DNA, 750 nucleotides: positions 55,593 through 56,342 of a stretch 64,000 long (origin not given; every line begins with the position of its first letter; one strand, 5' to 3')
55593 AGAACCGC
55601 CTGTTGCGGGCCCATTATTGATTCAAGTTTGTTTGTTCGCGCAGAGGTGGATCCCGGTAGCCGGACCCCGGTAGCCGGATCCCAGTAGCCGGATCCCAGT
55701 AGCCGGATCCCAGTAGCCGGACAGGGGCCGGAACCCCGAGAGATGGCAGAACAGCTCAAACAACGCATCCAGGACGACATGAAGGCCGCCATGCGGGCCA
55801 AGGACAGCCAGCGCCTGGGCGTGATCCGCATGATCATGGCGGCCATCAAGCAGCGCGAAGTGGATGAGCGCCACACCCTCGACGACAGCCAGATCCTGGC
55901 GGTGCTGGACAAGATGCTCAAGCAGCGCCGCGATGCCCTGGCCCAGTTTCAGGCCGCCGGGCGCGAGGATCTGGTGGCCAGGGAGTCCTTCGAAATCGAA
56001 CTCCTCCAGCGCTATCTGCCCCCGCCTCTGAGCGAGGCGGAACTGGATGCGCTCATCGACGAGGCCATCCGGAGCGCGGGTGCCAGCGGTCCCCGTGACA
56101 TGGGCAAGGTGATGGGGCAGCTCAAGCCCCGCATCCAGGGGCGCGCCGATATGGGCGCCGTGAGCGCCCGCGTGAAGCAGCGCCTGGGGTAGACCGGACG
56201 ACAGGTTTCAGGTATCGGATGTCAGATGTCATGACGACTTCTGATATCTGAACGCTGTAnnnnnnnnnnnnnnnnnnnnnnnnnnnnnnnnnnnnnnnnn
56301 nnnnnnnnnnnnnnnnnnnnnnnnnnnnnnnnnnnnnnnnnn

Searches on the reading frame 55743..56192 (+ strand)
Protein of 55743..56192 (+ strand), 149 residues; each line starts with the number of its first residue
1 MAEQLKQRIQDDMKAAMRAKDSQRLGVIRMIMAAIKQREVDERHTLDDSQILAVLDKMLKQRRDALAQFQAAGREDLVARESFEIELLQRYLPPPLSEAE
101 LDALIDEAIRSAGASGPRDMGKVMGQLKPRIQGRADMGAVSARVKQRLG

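Call 51: search_protein_families(library=pfam, proteins=[window:55743-56192:+], max_evalue=0.0001)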
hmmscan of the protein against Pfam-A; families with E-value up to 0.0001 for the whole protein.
window:55743-56192:+ (149 aa): 1 family
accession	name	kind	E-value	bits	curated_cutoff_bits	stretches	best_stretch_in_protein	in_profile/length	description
PF09424.15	YqeY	-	1.5e-56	190.9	27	1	6-148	1-143/143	Yqey-like protein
